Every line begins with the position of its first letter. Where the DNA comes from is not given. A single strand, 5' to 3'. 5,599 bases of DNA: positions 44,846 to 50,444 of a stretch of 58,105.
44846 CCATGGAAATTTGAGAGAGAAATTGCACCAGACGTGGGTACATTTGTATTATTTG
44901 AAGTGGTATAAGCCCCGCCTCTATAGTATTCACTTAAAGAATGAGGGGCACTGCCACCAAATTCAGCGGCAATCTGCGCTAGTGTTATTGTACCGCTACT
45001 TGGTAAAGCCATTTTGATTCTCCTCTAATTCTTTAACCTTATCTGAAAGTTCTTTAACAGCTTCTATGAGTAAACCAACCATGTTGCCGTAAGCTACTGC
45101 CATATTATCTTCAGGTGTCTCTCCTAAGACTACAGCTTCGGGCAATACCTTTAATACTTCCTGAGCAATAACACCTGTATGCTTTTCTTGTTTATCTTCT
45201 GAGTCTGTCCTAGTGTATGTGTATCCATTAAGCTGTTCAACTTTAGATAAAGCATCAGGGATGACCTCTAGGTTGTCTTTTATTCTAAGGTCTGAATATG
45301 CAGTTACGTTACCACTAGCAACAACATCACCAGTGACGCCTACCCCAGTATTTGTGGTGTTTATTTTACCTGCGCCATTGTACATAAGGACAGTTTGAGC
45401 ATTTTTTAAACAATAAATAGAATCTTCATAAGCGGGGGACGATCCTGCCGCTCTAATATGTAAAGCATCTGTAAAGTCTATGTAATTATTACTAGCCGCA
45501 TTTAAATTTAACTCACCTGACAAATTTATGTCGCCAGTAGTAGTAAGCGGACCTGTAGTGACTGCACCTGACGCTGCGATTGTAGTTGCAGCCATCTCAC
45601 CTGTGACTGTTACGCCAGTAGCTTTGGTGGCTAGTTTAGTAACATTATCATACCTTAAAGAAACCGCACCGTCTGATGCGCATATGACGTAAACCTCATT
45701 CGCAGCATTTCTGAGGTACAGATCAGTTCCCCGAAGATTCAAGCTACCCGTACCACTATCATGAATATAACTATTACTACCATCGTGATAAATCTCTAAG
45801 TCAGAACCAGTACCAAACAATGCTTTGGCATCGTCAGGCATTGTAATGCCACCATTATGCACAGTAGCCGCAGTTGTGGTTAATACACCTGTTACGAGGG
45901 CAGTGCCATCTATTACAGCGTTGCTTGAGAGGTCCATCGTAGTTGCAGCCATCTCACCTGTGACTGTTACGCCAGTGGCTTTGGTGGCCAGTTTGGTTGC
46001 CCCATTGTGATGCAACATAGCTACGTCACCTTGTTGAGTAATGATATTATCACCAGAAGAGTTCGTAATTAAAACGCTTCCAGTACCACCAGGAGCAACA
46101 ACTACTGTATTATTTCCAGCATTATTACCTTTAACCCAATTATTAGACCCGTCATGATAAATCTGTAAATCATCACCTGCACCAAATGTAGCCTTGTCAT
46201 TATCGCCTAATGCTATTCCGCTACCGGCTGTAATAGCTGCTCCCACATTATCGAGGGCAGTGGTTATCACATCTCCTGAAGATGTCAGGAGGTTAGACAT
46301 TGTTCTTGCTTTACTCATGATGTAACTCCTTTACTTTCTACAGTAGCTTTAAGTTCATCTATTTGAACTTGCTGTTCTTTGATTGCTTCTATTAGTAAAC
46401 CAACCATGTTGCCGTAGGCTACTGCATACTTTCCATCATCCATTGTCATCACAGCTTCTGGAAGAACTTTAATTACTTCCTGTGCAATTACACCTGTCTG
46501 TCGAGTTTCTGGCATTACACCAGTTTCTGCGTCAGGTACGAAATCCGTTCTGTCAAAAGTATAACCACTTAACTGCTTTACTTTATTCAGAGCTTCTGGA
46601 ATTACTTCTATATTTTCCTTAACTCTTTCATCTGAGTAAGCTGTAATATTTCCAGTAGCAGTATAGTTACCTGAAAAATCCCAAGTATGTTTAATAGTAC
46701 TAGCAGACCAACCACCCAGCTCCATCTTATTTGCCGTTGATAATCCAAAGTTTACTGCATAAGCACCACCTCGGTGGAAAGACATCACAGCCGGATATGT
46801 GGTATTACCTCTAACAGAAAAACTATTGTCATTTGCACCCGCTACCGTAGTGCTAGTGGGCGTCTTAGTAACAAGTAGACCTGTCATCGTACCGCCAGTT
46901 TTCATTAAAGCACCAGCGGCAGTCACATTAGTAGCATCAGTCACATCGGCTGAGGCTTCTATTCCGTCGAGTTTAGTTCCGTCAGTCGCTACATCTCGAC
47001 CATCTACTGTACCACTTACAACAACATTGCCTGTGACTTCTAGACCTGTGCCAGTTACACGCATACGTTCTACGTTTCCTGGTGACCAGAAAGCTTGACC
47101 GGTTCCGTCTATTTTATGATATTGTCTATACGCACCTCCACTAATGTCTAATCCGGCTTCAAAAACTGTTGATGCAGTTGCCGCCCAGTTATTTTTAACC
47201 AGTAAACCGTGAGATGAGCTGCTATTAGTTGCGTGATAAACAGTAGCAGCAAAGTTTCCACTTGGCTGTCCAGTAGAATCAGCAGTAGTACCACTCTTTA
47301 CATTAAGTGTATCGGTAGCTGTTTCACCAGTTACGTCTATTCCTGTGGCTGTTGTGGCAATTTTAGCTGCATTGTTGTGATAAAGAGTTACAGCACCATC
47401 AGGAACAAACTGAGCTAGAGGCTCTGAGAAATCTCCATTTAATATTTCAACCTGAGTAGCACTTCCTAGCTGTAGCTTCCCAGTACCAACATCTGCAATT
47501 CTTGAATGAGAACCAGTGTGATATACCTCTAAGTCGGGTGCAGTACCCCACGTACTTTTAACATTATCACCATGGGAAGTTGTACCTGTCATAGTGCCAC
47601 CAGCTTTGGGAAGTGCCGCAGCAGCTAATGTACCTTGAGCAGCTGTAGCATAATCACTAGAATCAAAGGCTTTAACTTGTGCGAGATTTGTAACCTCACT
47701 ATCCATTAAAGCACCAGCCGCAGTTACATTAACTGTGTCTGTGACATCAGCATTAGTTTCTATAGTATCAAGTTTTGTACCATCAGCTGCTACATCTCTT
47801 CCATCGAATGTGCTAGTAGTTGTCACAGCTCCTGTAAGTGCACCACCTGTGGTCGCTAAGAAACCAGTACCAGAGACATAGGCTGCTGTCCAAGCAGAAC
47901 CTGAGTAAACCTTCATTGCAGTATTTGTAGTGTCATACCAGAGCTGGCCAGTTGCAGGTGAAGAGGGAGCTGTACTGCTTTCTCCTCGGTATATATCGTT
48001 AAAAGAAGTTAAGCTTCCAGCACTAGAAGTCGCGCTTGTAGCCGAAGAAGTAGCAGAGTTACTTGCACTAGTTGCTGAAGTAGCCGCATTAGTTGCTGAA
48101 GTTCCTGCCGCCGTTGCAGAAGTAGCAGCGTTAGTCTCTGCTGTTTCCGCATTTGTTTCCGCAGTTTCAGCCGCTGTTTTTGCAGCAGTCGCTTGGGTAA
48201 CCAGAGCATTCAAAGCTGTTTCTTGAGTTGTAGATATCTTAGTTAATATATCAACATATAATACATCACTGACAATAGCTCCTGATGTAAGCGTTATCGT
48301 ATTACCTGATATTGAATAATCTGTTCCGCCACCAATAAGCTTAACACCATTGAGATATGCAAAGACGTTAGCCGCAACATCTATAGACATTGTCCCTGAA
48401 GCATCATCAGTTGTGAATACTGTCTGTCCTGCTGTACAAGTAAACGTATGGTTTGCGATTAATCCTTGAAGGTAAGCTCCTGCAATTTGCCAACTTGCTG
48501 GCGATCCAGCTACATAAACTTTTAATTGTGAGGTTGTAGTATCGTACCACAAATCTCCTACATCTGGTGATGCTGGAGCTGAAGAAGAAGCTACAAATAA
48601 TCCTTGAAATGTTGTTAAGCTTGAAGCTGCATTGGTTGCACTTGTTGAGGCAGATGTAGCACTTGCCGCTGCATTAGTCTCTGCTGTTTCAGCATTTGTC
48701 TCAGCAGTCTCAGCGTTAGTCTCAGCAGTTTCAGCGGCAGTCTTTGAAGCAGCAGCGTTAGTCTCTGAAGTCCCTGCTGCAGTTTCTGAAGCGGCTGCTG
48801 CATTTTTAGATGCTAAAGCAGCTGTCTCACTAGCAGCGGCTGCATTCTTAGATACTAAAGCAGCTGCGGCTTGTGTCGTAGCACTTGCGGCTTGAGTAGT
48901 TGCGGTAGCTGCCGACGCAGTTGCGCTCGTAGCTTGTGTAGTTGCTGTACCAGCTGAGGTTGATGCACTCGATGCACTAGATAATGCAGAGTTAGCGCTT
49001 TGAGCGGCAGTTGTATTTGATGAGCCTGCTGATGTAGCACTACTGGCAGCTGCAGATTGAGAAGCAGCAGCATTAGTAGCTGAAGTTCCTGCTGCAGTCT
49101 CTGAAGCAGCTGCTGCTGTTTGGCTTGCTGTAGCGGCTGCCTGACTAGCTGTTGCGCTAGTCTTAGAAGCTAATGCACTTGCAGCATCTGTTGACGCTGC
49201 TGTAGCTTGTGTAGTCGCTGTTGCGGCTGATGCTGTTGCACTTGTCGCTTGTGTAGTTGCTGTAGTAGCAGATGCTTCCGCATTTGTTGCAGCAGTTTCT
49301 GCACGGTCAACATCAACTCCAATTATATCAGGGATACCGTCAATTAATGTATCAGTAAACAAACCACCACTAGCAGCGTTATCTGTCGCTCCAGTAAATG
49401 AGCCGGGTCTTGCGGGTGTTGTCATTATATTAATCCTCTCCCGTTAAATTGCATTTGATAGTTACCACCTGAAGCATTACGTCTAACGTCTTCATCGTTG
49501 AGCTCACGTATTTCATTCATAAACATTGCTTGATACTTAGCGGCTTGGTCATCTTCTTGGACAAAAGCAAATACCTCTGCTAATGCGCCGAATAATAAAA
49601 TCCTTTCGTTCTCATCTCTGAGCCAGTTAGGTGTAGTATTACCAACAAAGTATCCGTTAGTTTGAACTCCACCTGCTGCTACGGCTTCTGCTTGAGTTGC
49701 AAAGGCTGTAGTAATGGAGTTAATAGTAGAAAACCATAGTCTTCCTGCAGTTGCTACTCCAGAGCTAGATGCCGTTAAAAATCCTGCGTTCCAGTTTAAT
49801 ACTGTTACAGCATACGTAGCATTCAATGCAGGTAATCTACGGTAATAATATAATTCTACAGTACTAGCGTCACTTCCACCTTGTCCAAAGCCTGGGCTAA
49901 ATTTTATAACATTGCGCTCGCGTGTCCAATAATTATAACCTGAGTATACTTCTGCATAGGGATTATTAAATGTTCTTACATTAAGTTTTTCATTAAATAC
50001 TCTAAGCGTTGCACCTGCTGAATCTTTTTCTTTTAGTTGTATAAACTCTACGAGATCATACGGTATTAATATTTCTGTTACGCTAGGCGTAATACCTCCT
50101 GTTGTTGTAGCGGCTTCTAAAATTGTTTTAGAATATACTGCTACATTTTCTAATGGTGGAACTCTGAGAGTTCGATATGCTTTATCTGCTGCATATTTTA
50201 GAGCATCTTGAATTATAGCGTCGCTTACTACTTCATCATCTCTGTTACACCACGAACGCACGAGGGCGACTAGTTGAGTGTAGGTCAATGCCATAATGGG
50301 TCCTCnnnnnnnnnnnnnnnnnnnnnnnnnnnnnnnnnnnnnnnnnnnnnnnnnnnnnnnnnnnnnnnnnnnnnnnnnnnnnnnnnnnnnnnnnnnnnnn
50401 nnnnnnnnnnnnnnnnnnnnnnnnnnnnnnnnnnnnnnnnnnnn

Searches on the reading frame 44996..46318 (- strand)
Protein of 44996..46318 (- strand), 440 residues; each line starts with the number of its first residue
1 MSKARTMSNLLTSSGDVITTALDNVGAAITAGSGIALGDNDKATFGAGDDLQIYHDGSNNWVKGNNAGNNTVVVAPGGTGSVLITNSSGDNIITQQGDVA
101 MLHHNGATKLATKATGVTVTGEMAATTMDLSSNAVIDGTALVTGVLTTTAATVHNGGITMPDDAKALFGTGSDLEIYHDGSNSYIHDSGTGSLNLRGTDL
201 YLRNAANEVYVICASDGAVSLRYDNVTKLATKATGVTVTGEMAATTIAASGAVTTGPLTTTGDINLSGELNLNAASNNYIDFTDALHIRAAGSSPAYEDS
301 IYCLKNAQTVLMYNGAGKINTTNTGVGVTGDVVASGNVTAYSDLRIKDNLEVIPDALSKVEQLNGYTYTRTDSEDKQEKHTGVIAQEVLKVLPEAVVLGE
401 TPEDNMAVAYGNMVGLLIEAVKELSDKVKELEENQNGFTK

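Call 47: search_protein_families(library=phrogs, proteins=[window:44996-46318:-], max_evalue=0.001)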
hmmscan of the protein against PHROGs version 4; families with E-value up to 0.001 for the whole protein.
window:44996-46318:- (440 aa): 31 families (the best 25 are shown)
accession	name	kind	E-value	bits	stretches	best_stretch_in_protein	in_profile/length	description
phrog_11011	-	tail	3.4e-48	165.3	1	73-434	913-1276/1291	long tail fiber protein distal subunit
phrog_21722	-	tail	6.6e-38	131.6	1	235-436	378-569/576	long tail fiber protein distal subunit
phrog_13518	-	unknown function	1e-33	117.5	1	19-343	731-1006/1230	-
phrog_8745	-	tail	6.6e-33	114.2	3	134-293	1016-1182/1803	tail fiber protein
phrog_19195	-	head and packaging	6.6e-32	111.2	3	137-254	604-718/1425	virion structural protein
phrog_5668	-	tail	4e-30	105.4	1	301-434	1428-1557/1567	tail fiber protein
phrog_1699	-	tail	2e-27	97.2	1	27-433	592-989/1000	long tail fiber protein distal subunit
phrog_5667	-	tail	1.4e-26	94.4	1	54-433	386-784/786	long tail fiber protein distal subunit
phrog_18186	-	tail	2.1e-25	90.4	1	241-435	420-574/582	baseplate wedge subunit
phrog_23731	-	unknown function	2.6e-23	83.4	2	142-243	122-224/701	-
phrog_8215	-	tail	2.7e-23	83.3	1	7-435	570-996/1000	baseplate wedge initiator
phrog_5481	-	tail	1.4e-21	77.8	1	159-433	731-1017/1043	tail fiber protein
phrog_14572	-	tail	6.8e-21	75.8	1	325-434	354-469/484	tail fiber protein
phrog_25788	-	tail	8.9e-21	75.1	1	45-435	301-603/603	tail fiber protein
phrog_29834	-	unknown function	2.6e-19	70.5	2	158-276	211-318/581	-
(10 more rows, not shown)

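Call 48: search_protein_families(library=pfam, proteins=[window:44996-46318:-], max_evalue=0.001)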
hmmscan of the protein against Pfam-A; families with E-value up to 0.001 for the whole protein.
window:44996-46318:- (440 aa): 1 family
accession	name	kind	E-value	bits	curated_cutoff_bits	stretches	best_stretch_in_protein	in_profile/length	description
PF13884.11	Peptidase_S74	-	3.8e-15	56.4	22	1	342-396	1-57/58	Chaperone of endosialidase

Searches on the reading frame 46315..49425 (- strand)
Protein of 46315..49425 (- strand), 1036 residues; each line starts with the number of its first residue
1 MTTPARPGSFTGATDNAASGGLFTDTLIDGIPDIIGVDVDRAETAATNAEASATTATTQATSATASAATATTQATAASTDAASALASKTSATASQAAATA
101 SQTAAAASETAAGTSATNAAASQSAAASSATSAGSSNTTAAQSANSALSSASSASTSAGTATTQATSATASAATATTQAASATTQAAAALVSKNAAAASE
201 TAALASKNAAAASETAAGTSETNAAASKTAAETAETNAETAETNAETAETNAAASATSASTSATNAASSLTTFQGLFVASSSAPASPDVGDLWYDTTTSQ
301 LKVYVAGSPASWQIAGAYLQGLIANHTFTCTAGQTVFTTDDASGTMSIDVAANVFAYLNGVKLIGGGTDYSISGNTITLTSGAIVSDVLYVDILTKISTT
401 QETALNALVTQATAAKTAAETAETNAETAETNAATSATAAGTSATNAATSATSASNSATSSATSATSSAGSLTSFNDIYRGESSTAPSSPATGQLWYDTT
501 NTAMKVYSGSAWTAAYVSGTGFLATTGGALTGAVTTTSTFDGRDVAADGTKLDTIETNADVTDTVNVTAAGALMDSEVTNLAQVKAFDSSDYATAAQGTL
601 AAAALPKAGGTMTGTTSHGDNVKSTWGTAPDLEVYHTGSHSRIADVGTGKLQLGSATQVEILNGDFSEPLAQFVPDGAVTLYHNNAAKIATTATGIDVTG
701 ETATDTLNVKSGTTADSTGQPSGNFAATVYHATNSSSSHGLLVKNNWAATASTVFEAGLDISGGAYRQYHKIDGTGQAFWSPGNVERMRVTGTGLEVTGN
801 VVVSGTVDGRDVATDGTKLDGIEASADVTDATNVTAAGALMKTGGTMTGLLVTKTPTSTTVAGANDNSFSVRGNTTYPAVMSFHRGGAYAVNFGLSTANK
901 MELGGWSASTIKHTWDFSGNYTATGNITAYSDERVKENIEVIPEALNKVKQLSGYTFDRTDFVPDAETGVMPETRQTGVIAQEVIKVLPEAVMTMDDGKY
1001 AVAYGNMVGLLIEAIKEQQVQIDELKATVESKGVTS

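Call 47: search_protein_families(library=phrogs, proteins=[window:46315-49425:-], max_evalue=0.001)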
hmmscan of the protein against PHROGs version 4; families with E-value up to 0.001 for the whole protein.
window:46315-49425:- (1036 aa): 34 families (the best 25 are shown)
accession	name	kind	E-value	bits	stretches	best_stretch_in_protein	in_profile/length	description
phrog_21722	-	tail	2.1e-36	126.7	1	840-1028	374-567/576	long tail fiber protein distal subunit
phrog_8215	-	tail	1.3e-28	100.9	1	926-1030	904-997/1000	baseplate wedge initiator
phrog_24456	-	tail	5.4e-28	98.6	1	547-802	534-783/972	tail fiber protein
phrog_11011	-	tail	1.2e-25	90.6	1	45-1029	460-1277/1291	long tail fiber protein distal subunit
phrog_892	-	tail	8.1e-25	88.5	2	527-745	155-293/782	tail fiber protein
phrog_25788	-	tail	1.1e-24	88.1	1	819-1027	401-601/603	tail fiber protein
phrog_8745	-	tail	2e-22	79.4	2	583-712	1005-1133/1803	tail fiber protein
phrog_5667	-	tail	2.1e-21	77.3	1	874-1027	634-784/786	long tail fiber protein distal subunit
phrog_13518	-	unknown function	2.3e-21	76.6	3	608-739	741-865/1230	-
phrog_38058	-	tail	4e-20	72.6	3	60-395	256-596/708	tail fiber protein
phrog_5668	-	tail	7e-19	68.1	1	386-1029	994-1558/1567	tail fiber protein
phrog_33119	-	tail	6.5e-18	65.6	1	912-1028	529-633/643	long tail fiber protein distal subunit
phrog_14572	-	tail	1.2e-17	65.1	1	914-1030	349-471/484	tail fiber protein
phrog_5481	-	tail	1.8e-17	64.1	1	847-1027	865-1017/1043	tail fiber protein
phrog_25848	-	tail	9.8e-17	61.4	1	834-1030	406-592/598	tail fiber protein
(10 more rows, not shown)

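Call 48: search_protein_families(library=pfam, proteins=[window:46315-49425:-], max_evalue=0.001)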
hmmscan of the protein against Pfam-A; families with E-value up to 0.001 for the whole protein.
window:46315-49425:- (1036 aa): 1 family
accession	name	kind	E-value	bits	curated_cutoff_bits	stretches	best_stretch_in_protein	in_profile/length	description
PF13884.11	Peptidase_S74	-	7.8e-15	55.4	22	1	931-992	1-57/58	Chaperone of endosialidase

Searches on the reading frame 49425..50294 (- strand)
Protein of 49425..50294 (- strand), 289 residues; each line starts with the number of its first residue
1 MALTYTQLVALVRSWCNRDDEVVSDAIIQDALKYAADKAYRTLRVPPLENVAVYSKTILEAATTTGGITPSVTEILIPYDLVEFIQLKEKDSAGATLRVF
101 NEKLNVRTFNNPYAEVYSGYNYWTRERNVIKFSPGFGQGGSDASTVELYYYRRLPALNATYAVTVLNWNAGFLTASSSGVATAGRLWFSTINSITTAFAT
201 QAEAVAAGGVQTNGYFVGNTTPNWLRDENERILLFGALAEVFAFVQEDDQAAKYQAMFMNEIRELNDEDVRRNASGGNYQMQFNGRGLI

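Call 47: search_protein_families(library=phrogs, proteins=[window:49425-50294:-], max_evalue=0.001)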
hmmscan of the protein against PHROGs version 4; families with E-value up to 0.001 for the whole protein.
window:49425-50294:- (289 aa): 1 family
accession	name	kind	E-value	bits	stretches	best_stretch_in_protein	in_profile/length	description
phrog_2941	-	head and packaging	8e-21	75.6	2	2-160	3-141/208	virion structural protein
